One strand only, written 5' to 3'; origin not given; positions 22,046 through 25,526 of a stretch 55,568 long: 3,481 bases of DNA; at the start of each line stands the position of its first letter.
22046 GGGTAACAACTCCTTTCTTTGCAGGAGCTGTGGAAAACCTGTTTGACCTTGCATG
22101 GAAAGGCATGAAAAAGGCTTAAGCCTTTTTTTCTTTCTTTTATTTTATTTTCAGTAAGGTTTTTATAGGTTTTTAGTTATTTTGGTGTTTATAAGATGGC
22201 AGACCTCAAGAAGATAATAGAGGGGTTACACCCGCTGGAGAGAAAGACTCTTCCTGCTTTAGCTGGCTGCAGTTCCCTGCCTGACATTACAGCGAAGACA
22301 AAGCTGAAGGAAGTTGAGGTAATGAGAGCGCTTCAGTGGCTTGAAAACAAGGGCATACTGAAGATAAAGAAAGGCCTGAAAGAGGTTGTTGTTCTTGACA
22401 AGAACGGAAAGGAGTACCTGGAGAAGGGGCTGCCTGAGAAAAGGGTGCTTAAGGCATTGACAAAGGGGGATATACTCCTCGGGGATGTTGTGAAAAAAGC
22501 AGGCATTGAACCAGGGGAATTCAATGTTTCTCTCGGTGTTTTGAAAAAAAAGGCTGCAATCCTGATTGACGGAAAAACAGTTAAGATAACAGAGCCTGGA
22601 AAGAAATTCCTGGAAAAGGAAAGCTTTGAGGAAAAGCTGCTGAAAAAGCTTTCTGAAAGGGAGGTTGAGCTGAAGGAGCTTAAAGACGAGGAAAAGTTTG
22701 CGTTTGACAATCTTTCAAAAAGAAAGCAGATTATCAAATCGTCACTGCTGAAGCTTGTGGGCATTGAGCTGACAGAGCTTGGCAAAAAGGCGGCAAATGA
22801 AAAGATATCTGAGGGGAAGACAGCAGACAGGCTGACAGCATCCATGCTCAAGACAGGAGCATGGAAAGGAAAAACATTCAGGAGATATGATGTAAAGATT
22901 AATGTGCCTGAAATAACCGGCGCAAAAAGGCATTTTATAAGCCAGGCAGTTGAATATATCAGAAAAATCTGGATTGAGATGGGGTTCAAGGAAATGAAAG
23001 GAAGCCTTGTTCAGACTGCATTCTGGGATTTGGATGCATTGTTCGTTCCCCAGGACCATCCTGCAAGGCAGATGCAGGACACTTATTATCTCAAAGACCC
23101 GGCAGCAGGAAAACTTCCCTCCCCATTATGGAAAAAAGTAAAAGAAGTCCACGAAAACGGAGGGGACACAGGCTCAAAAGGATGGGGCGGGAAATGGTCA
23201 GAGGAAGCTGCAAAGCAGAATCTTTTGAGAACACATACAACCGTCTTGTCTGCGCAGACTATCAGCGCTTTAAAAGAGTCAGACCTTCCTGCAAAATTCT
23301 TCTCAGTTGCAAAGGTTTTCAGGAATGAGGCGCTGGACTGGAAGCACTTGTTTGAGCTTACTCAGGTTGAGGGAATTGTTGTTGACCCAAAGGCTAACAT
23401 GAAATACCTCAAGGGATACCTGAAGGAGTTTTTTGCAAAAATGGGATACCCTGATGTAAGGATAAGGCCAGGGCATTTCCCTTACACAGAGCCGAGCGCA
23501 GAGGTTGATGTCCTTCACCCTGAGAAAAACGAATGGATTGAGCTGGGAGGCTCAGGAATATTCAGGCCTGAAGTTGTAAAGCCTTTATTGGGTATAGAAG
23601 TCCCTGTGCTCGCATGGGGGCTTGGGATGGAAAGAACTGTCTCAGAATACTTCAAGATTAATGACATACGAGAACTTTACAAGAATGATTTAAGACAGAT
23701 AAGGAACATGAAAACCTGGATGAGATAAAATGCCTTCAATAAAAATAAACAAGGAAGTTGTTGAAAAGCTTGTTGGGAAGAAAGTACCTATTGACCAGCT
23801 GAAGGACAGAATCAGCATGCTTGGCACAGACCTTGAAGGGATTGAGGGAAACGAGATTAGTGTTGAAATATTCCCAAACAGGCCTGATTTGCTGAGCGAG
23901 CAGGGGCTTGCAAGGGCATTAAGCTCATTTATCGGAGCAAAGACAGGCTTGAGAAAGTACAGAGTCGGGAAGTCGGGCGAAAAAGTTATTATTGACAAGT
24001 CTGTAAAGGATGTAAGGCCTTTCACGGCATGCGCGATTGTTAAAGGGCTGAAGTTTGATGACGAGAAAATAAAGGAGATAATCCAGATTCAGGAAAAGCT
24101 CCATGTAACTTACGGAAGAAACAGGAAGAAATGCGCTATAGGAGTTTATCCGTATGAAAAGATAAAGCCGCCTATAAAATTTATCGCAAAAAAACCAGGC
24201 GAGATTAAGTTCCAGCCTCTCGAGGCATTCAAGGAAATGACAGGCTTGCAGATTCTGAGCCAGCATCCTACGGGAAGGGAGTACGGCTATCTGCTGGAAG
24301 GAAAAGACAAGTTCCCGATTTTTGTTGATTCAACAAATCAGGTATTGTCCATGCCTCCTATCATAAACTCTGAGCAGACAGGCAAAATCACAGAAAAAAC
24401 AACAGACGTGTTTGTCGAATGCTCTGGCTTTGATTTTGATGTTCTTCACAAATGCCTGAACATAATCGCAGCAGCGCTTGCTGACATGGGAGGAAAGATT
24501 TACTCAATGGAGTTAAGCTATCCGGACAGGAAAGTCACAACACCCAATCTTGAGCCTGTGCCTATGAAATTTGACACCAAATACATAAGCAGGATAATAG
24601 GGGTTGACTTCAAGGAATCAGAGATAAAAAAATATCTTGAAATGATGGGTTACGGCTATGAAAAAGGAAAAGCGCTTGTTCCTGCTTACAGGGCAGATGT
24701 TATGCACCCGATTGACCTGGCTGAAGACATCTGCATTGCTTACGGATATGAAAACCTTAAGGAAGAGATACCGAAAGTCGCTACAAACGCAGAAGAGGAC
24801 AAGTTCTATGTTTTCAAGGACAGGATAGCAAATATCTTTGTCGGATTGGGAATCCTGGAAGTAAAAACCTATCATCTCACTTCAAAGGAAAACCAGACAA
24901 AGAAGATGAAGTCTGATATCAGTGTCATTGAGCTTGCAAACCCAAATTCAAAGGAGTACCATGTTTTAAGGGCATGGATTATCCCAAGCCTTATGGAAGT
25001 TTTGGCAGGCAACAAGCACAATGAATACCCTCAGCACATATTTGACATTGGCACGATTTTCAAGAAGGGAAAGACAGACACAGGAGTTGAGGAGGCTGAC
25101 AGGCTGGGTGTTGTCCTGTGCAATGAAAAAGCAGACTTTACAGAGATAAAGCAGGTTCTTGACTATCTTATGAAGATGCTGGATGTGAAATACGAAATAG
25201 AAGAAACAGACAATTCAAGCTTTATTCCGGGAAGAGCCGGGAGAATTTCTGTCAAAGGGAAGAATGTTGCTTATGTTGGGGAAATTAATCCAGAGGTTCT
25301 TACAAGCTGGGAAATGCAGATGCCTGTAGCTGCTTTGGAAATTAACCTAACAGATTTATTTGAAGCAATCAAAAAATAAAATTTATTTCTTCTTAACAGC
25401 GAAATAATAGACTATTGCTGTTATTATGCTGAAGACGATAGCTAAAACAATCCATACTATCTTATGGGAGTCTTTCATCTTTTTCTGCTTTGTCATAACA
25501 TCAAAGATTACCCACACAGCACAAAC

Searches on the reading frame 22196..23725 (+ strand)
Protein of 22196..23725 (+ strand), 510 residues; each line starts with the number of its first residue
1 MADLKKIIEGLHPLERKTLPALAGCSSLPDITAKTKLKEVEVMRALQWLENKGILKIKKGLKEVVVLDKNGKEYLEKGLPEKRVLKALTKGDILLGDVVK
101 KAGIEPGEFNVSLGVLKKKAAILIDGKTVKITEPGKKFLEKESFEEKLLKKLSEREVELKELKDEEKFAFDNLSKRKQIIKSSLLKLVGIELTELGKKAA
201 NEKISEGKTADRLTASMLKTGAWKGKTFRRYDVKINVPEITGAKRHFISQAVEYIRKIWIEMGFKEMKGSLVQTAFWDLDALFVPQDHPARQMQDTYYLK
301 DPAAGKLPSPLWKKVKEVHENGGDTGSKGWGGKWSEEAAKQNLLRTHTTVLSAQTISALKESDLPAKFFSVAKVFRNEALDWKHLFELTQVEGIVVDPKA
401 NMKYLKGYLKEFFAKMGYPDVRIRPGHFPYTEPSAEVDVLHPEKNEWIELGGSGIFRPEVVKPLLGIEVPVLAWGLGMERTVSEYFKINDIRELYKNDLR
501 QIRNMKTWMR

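Call 79: search_protein_families(library=pfam, proteins=[window:22196-23725:+], max_evalue=0.001)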
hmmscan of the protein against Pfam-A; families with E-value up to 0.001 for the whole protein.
window:22196-23725:+ (510 aa): 1 family
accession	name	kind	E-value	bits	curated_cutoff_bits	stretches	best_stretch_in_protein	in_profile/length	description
PF01409.25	tRNA-synt_2d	-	9e-79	264.9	19.8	1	231-504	2-245/246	tRNA synthetases class II core domain (F)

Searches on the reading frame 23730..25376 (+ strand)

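Call 79: search_protein_families(library=pfam, proteins=[window:23730-25376:+], max_evalue=0.001)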
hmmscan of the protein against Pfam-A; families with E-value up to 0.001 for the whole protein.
window:23730-25376:+ (549 aa): 4 families
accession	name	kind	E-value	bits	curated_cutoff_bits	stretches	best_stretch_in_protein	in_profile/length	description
PF17759.6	tRNA_synthFbeta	-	2.1e-45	155.3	22.4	1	344-540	2-214/214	Phenylalanyl tRNA synthetase beta chain CLM domain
PF03484.21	B5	-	5.4e-23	81.4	28.6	1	279-340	1-67/67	tRNA synthetase B5 domain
PF03483.22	B3_4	-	3e-07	30.7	29.3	1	114-235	35-128/174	B3/4 domain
PF18262.7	PhetRS_B1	-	9.2e-07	29.5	26.8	1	1-69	1-82/83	Phe-tRNA synthetase beta subunit B1 domain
